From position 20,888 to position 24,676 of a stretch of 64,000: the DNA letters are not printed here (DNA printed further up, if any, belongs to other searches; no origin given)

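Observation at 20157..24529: Orphan ZAS-type anti-sigma-like membrane protein translationally coupled (TGATG) to a 1163-aa outer-membrane barrel protein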

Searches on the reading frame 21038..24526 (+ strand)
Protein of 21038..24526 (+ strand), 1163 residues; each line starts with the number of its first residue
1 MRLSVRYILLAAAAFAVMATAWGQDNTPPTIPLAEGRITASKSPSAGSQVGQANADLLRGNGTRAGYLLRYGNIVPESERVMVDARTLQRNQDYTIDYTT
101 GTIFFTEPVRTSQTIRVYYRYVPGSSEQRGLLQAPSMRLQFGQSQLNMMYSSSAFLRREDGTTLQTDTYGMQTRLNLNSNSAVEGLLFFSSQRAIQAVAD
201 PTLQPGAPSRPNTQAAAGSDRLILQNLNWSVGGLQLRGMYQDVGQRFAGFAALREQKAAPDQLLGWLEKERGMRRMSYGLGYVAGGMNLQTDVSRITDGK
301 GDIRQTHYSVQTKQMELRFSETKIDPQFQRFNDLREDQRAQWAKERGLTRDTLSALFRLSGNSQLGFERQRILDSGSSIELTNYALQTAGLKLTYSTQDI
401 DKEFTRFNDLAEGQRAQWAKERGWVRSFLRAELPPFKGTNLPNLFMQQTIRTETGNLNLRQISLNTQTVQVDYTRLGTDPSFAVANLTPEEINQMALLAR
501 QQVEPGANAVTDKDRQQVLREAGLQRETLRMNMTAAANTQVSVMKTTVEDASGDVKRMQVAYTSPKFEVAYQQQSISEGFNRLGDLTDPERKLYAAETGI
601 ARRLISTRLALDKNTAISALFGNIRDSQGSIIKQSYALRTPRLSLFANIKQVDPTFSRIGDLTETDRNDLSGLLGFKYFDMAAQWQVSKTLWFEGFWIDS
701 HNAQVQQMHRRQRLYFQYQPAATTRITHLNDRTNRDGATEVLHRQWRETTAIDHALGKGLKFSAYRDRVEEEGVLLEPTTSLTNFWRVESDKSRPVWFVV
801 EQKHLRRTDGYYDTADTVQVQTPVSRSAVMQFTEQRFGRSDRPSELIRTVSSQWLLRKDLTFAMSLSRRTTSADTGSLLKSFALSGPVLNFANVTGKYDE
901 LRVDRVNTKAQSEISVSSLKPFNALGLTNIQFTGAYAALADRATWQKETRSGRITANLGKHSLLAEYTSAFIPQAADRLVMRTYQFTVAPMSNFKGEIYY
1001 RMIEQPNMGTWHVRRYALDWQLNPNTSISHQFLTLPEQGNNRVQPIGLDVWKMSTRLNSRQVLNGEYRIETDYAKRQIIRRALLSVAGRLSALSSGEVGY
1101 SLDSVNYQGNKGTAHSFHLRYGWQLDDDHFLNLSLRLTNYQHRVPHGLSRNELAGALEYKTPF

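Call 5: search_protein_families(library=pfam, proteins=[window:21038-24526:+], max_evalue=1)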
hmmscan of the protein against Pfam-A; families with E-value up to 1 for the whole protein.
window:21038-24526:+ (1163 aa): 3 families
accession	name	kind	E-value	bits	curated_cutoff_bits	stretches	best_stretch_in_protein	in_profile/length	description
PF09343.15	DUF2460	-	0.0065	16.4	30.4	1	73-121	126-173/205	Conserved hypothetical protein 2217 (DUF2460)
PF22210.2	VP17_central_barrel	-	0.018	15.5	27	1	89-119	48-80/82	Large MCP VP17 central beta-barrel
PF12988.13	TraQ_transposon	-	0.12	12.8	27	0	62-121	59-118/133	TraQ conjugal transfer protein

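Call 6: search_protein_families(library=ncbifam, proteins=[window:21038-24526:+], max_evalue=1)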
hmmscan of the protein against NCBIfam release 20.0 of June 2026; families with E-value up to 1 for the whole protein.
window:21038-24526:+ (1163 aa): 1 family
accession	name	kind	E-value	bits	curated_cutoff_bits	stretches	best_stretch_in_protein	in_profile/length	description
NF052337.1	tail_tube_6XGR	equivalog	0.02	14.3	60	1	66-128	108-175/245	phage tail tube protein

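Call 7: find_homologous_proteins(query=window:21038-24526:+)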
Query window:21038-24526:+ (1163 aa): 31 proteins with E <= 0.001 among 8000 candidates.
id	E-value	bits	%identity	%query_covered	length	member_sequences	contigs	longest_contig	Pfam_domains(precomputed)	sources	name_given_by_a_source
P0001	0.0e+0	2611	100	100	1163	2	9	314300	-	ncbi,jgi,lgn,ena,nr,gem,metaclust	ncbi:MAG: hypothetical protein K6U75_08230 [Firmicutes bacterium]|nr:hypothetical protein [Bacillota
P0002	0.0e+0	2506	96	100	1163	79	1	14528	-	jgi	jgi:hypothetical protein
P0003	0.0e+0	2486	95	100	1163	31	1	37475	-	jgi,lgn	jgi:hypothetical protein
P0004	0.0e+0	2416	92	100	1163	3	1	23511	-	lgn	-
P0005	0.0e+0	2387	90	100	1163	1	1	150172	-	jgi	jgi:hypothetical protein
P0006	0.0e+0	2387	90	100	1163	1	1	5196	-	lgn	-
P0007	0.0e+0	2356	89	100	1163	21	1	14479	-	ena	-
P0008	0.0e+0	2346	88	100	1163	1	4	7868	-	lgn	-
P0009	0.0e+0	2346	88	100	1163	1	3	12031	-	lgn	-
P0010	0.0e+0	2344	88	100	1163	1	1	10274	-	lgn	-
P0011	0.0e+0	2264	84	100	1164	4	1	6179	-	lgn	-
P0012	0.0e+0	2259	84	100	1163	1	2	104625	-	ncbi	-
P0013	0.0e+0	2257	84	100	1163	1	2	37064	-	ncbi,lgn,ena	-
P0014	0.0e+0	2253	84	100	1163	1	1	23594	-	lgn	-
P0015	0.0e+0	2236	84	100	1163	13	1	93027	-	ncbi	ncbi:MAG: hypothetical protein ACUVR7_05145 [Armatimonadota bacterium]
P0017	0.0e+0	2197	82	100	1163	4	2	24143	-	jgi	jgi:hypothetical protein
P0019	0.0e+0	2166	81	100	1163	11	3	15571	-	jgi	jgi:hypothetical protein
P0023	7.3e-131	456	26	96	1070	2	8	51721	-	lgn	-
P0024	6.8e-102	361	25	96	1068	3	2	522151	-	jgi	-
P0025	9.1e-100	353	25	100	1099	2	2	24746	-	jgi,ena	-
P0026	3.6e-92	328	26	91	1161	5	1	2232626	-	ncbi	ncbi:MAG: hypothetical protein U0R49_03490 [Fimbriimonadales bacterium]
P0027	5.2e-87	311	26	98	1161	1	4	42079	-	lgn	-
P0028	2.3e-81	293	25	96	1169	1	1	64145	-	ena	-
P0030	8.9e-61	224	24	95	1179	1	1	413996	-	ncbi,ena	-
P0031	1.1e-58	217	24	88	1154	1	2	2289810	-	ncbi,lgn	-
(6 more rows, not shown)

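Call 10: find_encoding_contigs(protein=P0026, flank=8000, max_places=2)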
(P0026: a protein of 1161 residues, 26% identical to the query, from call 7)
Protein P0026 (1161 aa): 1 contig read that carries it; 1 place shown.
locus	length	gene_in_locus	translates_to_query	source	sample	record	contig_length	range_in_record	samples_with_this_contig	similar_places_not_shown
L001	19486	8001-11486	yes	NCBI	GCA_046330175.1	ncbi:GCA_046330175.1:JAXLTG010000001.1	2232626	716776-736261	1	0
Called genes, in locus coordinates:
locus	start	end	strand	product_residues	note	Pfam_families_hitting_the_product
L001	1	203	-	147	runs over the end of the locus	PF04892:VanZ-LLP1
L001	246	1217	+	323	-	-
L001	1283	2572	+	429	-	PF13487:HD_5, PF01966:HD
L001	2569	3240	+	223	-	PF13487:HD_5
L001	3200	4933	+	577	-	PF13231:PMT_2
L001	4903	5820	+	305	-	PF13495:Phage_int_SAM_4 (faint), PF02899:Phage_int_SAM_1, PF00589:Phage_integrase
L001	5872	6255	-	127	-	PF16320:Ribosomal_L12_N, PF00542:Ribosomal_L12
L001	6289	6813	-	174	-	PF00466:Ribosomal_L10, PF27436:RL10_C (faint)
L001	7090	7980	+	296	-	-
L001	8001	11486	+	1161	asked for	-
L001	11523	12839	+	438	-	PF03747:ADP_ribosyl_GH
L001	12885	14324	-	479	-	PF00669:Flagellin_N, PF00700:Flagellin_C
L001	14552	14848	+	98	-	PF08922:DUF1905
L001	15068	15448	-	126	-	PF04480:DUF559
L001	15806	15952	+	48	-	-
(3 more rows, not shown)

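Call 11: find_encoding_contigs(protein=P0031, flank=8000, max_places=2)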
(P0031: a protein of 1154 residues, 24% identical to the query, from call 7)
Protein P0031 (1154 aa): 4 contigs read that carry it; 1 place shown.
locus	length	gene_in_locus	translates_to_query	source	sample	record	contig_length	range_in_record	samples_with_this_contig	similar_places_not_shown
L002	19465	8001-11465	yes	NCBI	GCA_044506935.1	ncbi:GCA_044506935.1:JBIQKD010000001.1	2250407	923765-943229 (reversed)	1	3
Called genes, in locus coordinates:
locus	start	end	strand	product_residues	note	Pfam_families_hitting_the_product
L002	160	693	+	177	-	PF00583:Acetyltransf_1, PF13508:Acetyltransf_7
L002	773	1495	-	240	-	-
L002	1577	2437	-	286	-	PF19420:DDAH_eukar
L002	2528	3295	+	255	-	PF01738:DLH, PF12146:Hydrolase_4 (faint), PF00326:Peptidase_S9 (faint), PF08840:BAAT_C (faint)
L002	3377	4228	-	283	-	PF07963:N_methyl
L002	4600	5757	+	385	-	PF00180:Iso_dh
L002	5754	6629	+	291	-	PF01370:Epimerase, PF04321:RmlD_sub_bind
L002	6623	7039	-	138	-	PF05163:DinB (faint)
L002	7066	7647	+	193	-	PF03588:Leu_Phe_trans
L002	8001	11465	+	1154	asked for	-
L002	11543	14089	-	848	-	-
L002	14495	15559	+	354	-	PF00850:Hist_deacetyl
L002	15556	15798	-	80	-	-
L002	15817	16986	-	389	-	PF18030:Rimk_N, PF02655:ATP-grasp_3 (weak), PF08443:RimK, PF02955:GSH-S_ATP, PF07478:Dala_Dala_lig_C (faint), PF02080:TrkA_C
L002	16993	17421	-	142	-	PF05618:RimB-like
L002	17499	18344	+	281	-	PF20434:BD-FAE, PF07859:Abhydrolase_3, PF01738:DLH, PF00326:Peptidase_S9, PF02230:Abhydrolase_2 (weak)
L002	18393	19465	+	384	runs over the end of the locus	PF04235:DUF418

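Call 16: find_encoding_contigs(protein=P0024, flank=6000, max_places=1)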
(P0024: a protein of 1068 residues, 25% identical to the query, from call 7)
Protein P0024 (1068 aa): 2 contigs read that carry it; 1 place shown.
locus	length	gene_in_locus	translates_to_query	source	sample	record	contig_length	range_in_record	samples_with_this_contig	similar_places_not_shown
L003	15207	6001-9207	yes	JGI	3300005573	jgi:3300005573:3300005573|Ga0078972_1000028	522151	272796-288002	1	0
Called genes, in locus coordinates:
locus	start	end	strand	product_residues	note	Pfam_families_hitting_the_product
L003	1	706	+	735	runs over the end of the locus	PF13328:HD_4, PF01966:HD, PF04607:RelA_SpoT, PF02824:TGS, PF19296:RelA_AH, PF28438:RelA_RIS, PF01842:ACT (weak), PF13291:ACT_4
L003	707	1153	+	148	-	PF02580:Tyr_Deacylase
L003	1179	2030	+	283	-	-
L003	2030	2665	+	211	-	PF23023:Anti-Pycsar_Apyc1 (faint), PF00753:Lactamase_B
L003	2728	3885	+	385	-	PF01979:Amidohydro_1, PF07969:Amidohydro_3 (weak)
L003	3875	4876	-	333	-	PF01208:URO-D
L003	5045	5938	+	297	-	PF13490:zf-HC2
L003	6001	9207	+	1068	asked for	-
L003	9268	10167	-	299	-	PF01116:F_bP_aldolase, PF05690:ThiG (faint)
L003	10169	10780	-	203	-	PF03358:FMN_red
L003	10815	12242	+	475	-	PF00149:Metallophos, PF12850:Metallophos_2 (faint)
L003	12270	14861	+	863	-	PF02463:SMC_N (weak), PF13476:AAA_23, PF13555:AAA_29 (weak), PF04423:Rad50_zn_hook (faint), PF13558:SbcC_Walker_B (weak)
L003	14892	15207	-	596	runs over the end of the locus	PF02554:CstA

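Call 17: find_encoding_contigs(protein=P0030, flank=6000, max_places=1)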
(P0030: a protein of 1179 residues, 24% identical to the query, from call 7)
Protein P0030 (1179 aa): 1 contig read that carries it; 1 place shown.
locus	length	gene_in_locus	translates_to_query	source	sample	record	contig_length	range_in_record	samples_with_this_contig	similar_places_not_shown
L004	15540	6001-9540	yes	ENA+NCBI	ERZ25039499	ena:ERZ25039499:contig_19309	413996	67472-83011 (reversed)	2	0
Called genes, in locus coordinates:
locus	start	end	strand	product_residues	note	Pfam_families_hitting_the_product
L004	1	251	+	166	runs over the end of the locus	-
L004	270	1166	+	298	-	PF01259:SAICAR_synt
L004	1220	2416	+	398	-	PF04413:Glycos_transf_N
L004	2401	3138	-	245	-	PF00535:Glycos_transf_2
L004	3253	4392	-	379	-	PF01207:Dus, PF01180:DHO_dh (faint)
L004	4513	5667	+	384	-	PF01408:GFO_IDH_MocA, PF02894:GFO_IDH_MocA_C, PF22685:Gal80p_C-like (faint), PF22725:GFO_IDH_MocA_C3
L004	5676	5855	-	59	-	-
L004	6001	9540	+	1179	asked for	-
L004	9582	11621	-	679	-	-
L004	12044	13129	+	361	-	PF00850:Hist_deacetyl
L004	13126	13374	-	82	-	-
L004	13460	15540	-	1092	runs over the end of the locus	PF03030:H_PPase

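Call 18: find_encoding_contigs(protein=P0023, flank=6000, max_places=1)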
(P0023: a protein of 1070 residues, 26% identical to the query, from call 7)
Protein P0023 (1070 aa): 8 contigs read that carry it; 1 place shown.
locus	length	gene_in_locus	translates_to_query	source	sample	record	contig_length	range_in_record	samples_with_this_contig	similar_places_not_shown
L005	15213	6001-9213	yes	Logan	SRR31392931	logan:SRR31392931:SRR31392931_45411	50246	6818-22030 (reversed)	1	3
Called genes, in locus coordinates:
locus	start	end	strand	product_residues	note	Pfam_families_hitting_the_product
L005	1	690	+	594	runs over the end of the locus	PF01368:DHH, PF02272:DHHA1, PF17768:RecJ_OB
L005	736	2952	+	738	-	PF01966:HD, PF13328:HD_4, PF04607:RelA_SpoT, PF02824:TGS, PF19296:RelA_AH, PF28438:RelA_RIS, PF13291:ACT_4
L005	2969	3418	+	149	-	PF02580:Tyr_Deacylase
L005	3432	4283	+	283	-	-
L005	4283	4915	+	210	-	PF00753:Lactamase_B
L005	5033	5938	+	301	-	PF13490:zf-HC2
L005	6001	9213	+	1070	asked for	-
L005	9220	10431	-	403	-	PF00364:Biotin_lipoyl, PF25973:BSH_CzcB (faint), PF25997:BSH_YhbJ (weak), PF02817:E3_binding, PF00198:2-oxoacid_dh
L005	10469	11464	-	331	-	PF02779:Transket_pyr, PF02780:Transketolase_C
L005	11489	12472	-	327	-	PF00676:E1_dh, PF02775:TPP_enzyme_C (weak), PF13292:DXP_synthase_N (faint)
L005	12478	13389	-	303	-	PF01116:F_bP_aldolase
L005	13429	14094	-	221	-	PF03358:FMN_red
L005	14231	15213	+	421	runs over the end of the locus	PF00149:Metallophos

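Call 19: find_encoding_contigs(protein=P0028, flank=6000, max_places=1)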
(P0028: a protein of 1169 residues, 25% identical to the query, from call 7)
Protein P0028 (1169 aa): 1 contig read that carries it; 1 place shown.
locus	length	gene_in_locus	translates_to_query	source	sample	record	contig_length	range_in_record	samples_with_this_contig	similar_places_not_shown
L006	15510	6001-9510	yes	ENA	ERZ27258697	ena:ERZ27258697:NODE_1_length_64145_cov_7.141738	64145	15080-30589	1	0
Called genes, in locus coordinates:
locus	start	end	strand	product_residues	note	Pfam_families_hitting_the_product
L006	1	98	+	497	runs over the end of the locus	PF00289:Biotin_carb_N, PF02222:ATP-grasp, PF02786:CPSase_L_D2, PF07478:Dala_Dala_lig_C (weak), PF02785:Biotin_carb_C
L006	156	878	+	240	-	-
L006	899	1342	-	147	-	PF00027:cNMP_binding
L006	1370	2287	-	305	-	PF01619:Pro_dh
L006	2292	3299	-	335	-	PF00977:His_biosynth (weak), PF01207:Dus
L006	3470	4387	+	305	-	PF00089:Trypsin (faint), PF07589:PEP_exosort_dom (weak)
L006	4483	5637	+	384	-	PF01408:GFO_IDH_MocA, PF02894:GFO_IDH_MocA_C, PF22725:GFO_IDH_MocA_C3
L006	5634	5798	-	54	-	-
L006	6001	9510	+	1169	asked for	-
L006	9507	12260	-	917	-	-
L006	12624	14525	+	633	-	PF00664:ABC_membrane, PF02463:SMC_N (faint), PF00005:ABC_tran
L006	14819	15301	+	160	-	PF02381:MraZ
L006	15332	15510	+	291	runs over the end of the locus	PF01795:Methyltransf_5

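Call 24: search_solved_structures(query=A1, max_evalue=10)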
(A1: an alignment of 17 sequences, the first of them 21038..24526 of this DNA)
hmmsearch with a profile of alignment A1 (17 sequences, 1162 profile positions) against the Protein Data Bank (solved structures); distinct sequences matched with E-value up to 10: 0.
